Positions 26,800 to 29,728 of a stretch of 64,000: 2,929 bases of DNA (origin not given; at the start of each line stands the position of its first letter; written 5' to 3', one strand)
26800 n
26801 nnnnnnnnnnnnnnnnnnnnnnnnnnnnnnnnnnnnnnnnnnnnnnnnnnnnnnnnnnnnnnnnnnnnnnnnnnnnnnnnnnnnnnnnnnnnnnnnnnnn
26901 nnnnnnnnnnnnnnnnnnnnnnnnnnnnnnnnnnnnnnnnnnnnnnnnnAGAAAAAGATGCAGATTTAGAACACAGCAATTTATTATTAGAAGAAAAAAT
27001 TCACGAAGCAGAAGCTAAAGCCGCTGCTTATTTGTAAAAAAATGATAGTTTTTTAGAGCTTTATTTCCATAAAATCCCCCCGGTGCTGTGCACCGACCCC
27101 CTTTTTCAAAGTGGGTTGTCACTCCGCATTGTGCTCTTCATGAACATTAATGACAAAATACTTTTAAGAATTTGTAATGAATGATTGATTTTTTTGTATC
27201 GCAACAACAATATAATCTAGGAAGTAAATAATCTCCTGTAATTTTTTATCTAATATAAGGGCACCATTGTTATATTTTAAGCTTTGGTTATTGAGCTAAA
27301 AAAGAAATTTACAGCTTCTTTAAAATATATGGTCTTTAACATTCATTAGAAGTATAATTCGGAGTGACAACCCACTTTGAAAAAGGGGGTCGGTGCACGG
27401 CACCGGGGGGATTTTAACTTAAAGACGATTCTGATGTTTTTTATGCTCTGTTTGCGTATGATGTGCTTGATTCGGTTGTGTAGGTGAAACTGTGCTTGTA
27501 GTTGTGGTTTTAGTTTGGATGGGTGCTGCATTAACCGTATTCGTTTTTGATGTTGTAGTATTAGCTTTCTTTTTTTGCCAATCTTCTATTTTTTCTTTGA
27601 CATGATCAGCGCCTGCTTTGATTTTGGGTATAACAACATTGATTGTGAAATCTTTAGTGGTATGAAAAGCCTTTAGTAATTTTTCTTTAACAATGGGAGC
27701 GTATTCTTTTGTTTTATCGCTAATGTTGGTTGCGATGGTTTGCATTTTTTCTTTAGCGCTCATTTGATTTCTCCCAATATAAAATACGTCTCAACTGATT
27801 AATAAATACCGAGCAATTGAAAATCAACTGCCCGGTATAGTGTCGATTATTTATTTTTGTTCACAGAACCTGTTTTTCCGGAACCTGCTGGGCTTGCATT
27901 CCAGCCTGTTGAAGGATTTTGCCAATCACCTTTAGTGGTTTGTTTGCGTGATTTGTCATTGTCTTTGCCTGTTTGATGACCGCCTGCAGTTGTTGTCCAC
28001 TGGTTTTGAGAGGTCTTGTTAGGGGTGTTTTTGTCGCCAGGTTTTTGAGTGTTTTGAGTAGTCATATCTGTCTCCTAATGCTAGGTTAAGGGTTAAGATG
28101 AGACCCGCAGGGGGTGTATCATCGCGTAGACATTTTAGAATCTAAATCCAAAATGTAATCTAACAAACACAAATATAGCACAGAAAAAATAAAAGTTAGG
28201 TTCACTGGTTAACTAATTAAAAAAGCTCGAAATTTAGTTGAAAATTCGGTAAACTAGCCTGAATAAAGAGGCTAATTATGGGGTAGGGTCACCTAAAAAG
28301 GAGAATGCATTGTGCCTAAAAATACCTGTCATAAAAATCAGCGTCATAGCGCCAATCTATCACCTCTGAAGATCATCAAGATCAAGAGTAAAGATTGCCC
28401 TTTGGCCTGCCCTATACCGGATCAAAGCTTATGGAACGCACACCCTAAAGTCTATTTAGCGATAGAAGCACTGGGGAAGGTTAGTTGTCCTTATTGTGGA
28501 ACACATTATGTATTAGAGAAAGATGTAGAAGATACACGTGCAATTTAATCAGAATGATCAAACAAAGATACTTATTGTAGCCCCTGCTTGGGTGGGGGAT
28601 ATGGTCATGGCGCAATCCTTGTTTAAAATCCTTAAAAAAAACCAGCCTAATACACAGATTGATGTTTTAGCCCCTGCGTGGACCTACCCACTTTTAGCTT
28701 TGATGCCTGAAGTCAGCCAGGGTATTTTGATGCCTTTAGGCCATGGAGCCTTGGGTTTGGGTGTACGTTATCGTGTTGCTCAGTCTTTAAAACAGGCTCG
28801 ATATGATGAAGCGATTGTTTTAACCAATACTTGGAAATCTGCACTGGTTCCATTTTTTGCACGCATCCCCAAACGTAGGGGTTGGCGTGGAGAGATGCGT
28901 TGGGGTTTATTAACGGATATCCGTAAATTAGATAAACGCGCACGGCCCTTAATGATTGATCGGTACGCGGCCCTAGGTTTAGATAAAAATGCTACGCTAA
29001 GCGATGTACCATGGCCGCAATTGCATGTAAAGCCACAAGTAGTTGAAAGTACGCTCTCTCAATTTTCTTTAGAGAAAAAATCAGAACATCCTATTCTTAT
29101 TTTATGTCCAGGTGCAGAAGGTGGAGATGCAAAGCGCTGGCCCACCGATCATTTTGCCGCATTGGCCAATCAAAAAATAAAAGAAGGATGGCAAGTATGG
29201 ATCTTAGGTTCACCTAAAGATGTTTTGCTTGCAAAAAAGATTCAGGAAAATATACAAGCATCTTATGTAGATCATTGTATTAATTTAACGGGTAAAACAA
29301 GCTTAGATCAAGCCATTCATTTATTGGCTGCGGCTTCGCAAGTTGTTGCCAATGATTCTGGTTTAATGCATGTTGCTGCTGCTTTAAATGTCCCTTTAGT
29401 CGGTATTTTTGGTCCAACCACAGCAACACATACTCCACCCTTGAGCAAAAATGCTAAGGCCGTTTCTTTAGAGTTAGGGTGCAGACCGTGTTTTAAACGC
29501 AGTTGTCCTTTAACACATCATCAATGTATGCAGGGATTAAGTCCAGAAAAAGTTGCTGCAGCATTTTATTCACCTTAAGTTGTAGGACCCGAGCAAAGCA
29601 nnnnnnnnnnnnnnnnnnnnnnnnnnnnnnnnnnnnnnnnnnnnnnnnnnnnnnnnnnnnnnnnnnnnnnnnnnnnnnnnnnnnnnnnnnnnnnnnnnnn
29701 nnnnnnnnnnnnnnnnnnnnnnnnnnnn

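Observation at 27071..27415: Second copy of the double-hairpin module pair with an unrelated interior, a third stem sequence and an inverted A/T core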

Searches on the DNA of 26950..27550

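Call 32: search_rna_families(source=window, start=26950, end=27550, threshold=evalue, max_evalue=10)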
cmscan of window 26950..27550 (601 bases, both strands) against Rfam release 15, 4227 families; matches with E-value up to 10: 4.
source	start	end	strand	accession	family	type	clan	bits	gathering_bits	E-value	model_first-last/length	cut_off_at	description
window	26950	27078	+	RF00635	HAR1A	Gene; lncRNA;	-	20.2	40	7.1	1-118/118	no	Highly accelerated region 1A/1B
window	27293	27394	+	RF02528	SSRC41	Gene; sRNA;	-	19.9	60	7.1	1-111/111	no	Streptococcus sRNA SSRC41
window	27274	27308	-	RF02060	STnc410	Gene; sRNA;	-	13.2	50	2.9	1-158/158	no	Enterobacterial sRNA STnc410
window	27050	27075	-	RF01335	CRISPR-DR22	Gene; CRISPR;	-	13.2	50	7.3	1-36/36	no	CRISPR RNA direct repeat element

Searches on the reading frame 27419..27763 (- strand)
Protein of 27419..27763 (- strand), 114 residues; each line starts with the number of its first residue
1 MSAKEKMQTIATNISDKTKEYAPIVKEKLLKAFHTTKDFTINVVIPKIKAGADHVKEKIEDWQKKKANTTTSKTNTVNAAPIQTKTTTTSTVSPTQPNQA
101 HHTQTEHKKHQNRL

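Call 15: find_encoding_contigs(protein=window:27419-27763:-, flank=3000, max_places=10)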
Protein window:27419-27763:- (114 aa): 3 contigs read that carry it; 2 places shown.
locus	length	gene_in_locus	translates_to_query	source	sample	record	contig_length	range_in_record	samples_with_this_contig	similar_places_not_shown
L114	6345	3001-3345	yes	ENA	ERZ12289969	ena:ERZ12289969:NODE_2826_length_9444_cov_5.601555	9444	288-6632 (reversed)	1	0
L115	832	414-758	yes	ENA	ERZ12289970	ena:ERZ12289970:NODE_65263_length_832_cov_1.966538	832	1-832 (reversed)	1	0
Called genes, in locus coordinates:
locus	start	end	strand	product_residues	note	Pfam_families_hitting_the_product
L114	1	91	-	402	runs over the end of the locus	PF04932:Wzy_C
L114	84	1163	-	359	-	PF01075:Glyco_transf_9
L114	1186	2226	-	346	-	PF01075:Glyco_transf_9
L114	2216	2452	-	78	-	PF10276:zf-CHCC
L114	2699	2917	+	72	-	-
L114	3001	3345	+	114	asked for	-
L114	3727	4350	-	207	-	PF04028:DUF374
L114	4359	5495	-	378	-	-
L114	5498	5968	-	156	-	PF00186:DHFR_1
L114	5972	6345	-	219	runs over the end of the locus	?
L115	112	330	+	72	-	-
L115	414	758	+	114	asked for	-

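Call 40: search_protein_families(library=pfam, proteins=[window:27419-27763:-], max_evalue=0.01)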
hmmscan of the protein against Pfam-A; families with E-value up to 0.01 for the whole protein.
window:27419-27763:- (114 aa): 0 families

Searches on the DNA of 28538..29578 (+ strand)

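Call 72: search_with_rna_model(model_id=R1, sources=[L199, L200, L201, L202, L203, L204], max_evalue=0.1)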
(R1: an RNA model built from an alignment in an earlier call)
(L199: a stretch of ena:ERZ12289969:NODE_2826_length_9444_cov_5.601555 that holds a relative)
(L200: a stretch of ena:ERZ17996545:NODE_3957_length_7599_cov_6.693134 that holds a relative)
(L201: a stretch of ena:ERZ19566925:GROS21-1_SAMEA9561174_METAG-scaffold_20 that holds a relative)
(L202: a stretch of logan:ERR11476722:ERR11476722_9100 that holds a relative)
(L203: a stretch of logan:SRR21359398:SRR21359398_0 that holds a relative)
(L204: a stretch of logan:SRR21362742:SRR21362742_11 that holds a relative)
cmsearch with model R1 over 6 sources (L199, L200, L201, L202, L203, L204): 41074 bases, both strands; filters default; matches with E-value up to 0.1: 3.
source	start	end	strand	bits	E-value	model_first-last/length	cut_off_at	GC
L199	2937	2990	+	66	3.6e-17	1-58/58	no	0.54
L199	3234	3287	-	64.4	1e-16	1-58/58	no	0.56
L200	1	53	-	52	3.4e-13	1-57/58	3'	0.58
